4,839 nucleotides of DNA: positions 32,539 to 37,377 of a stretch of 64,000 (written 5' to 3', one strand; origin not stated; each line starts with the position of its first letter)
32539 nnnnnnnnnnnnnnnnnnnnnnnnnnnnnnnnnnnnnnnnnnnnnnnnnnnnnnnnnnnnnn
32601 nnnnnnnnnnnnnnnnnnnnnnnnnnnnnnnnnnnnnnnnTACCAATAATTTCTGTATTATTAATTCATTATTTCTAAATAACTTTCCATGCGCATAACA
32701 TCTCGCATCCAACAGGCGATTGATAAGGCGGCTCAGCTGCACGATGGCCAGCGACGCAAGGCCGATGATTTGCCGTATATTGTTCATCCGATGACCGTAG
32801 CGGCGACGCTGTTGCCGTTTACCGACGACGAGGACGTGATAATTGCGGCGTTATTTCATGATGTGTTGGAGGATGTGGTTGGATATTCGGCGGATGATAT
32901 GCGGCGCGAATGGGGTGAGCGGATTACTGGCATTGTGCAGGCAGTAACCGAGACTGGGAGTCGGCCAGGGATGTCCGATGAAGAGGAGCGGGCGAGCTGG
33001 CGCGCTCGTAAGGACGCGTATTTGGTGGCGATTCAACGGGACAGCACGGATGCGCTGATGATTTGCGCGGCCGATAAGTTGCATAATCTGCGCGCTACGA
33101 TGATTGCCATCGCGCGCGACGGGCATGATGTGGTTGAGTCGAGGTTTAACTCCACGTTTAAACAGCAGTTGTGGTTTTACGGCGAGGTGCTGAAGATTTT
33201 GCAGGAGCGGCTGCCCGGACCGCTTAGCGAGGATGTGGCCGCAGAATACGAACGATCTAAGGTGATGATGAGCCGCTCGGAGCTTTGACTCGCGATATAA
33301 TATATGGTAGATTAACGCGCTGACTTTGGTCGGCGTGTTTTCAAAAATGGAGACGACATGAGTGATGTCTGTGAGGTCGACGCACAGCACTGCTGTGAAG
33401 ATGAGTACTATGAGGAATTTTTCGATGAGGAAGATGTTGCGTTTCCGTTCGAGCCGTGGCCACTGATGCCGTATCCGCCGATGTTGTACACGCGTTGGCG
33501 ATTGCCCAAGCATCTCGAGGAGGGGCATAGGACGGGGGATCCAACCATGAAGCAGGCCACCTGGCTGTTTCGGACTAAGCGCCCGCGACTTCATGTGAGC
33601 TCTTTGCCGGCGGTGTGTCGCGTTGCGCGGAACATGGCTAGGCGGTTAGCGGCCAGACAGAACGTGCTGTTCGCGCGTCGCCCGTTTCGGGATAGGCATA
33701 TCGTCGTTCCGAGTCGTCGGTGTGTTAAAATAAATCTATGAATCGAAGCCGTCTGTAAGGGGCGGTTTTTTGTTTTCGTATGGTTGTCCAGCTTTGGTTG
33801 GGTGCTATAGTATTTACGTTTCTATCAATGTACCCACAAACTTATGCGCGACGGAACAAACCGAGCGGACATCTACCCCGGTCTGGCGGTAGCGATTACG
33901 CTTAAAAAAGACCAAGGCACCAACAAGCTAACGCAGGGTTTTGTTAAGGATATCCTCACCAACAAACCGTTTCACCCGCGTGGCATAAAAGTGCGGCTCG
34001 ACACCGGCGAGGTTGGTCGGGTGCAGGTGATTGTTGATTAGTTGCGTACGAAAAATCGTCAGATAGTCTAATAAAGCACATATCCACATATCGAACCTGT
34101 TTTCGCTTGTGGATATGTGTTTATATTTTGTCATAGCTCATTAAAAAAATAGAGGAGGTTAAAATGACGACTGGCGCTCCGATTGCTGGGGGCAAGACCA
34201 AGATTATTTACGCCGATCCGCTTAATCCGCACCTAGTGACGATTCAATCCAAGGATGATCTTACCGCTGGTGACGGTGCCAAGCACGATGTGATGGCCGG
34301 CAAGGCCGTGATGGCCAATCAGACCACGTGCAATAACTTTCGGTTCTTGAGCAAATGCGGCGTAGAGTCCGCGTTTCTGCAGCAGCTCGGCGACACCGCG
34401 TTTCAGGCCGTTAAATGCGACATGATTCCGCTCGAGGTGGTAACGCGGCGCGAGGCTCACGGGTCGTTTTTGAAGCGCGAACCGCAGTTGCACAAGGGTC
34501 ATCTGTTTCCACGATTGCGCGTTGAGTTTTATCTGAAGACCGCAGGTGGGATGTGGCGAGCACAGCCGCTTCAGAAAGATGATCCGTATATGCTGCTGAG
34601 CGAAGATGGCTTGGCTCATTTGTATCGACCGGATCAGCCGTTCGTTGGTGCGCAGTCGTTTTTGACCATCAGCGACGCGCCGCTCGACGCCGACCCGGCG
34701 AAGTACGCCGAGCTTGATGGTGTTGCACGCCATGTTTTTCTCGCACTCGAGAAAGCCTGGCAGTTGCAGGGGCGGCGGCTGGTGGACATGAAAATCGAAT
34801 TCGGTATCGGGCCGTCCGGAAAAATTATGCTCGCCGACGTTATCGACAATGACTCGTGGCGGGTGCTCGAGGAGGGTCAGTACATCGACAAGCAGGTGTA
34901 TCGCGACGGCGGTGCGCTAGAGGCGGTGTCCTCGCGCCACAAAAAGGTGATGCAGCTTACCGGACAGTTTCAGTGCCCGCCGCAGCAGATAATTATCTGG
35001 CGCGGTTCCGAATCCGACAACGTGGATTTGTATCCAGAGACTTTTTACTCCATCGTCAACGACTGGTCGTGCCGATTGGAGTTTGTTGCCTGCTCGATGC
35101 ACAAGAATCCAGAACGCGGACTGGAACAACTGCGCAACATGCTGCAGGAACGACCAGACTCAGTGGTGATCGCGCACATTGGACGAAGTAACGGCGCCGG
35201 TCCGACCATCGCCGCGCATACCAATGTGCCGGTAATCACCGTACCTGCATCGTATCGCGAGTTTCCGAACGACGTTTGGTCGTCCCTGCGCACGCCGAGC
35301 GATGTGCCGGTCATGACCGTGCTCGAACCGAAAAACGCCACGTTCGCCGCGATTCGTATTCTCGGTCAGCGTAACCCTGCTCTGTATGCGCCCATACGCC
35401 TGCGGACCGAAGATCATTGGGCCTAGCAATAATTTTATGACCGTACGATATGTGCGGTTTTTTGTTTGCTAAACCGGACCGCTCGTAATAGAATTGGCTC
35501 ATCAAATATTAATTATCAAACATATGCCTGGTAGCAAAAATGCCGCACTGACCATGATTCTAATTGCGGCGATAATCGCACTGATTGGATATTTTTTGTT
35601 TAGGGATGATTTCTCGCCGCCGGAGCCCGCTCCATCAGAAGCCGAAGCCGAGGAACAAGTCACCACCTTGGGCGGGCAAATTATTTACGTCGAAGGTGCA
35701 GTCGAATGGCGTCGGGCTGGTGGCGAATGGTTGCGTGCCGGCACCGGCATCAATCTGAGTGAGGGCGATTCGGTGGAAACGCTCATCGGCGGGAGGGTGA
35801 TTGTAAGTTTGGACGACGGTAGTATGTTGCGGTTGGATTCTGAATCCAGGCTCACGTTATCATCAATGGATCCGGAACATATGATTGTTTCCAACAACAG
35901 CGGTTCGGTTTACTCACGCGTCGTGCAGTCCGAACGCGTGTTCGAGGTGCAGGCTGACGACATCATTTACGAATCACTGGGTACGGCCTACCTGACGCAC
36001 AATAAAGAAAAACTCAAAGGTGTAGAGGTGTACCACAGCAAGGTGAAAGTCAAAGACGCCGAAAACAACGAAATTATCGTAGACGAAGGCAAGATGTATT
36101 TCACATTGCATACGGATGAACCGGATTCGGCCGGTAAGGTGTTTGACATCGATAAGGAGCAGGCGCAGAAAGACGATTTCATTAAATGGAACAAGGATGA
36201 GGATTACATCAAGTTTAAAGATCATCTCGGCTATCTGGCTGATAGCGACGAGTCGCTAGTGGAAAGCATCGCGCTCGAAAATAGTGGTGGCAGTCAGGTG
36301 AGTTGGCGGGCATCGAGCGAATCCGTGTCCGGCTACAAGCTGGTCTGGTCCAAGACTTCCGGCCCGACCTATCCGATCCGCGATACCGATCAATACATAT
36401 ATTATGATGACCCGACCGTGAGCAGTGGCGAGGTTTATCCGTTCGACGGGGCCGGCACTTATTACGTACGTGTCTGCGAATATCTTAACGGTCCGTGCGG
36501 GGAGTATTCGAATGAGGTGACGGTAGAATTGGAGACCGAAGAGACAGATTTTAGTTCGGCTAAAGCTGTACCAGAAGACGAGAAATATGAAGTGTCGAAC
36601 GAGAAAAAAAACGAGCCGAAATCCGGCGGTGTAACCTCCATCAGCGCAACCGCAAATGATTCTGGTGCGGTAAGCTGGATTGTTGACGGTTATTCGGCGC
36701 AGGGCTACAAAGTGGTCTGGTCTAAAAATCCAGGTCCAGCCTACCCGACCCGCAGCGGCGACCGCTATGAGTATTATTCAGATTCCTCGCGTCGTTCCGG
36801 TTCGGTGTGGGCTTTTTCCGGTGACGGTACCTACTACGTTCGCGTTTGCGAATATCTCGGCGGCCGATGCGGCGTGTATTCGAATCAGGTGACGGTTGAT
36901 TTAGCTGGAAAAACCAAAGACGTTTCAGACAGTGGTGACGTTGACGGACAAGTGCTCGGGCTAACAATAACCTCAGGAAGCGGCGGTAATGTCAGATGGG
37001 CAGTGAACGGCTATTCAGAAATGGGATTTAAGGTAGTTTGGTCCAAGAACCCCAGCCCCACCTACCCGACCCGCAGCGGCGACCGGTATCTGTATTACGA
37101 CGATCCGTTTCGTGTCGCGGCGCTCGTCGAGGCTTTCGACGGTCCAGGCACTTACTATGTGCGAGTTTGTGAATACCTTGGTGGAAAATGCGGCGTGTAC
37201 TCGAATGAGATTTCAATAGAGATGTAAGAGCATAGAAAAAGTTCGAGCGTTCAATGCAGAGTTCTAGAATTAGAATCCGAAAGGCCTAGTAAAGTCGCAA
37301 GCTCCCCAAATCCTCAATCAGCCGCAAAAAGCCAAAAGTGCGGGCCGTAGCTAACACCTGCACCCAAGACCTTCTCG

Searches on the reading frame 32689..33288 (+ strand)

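Call 8: search_protein_families(library=pfam, proteins=[window:32689-33288:+], max_evalue=0.001)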
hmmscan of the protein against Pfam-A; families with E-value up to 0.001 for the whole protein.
window:32689-33288:+ (199 aa): 2 families
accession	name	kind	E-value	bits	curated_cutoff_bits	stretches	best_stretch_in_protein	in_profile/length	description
PF13328.12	HD_4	-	3.4e-17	63.1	27.2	1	10-137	1-127/156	HD domain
PF01966.28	HD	-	2.4e-05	25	22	1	31-133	2-115/116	HD domain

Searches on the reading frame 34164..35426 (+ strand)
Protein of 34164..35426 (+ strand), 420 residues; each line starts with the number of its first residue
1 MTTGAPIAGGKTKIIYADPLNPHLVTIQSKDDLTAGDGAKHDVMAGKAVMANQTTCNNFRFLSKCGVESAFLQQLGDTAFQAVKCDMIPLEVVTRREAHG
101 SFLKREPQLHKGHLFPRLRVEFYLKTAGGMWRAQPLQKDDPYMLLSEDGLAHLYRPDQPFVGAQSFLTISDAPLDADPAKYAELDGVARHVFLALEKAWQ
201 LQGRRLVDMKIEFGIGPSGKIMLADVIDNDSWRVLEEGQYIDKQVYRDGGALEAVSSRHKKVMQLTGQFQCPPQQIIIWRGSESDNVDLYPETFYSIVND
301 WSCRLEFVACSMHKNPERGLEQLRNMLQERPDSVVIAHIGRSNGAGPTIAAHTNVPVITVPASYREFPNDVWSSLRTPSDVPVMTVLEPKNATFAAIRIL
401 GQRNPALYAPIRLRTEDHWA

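Call 8: search_protein_families(library=pfam, proteins=[window:34164-35426:+], max_evalue=0.001)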
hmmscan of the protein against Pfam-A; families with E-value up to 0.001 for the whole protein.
window:34164-35426:+ (420 aa): 2 families
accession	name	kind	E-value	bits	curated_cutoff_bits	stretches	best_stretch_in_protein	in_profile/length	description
PF01259.24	SAICAR_synt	-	5.3e-40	138.1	20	2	8-127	3-120/233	SAICAR synthetase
PF00731.26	AIRC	-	1.4e-20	73.8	30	1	276-411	2-138/148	AIR carboxylase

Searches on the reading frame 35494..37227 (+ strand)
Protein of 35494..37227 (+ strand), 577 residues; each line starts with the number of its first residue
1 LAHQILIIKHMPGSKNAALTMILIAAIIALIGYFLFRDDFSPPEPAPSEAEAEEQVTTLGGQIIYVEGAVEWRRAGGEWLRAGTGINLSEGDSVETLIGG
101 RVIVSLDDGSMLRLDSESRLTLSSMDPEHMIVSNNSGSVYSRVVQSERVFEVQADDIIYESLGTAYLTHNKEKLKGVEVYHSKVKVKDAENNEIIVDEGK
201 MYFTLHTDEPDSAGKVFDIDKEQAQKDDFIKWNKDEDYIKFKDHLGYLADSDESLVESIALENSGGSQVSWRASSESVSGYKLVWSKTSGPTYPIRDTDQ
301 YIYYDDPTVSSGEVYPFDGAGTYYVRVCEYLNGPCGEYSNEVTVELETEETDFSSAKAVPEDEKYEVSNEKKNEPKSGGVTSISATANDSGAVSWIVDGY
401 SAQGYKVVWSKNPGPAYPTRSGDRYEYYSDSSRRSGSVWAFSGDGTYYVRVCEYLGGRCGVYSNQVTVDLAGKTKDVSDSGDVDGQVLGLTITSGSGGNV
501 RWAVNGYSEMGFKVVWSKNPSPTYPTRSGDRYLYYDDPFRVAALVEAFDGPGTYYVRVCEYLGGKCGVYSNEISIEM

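Call 17: search_protein_families(library=pfam, proteins=[window:35494-37227:+], max_evalue=0.001)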
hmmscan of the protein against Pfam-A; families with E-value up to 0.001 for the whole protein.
window:35494-37227:+ (577 aa): 1 family
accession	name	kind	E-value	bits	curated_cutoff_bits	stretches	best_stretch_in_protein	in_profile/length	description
PF04773.18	FecR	-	1.4e-08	35.5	24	1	93-185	2-97/97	FecR protein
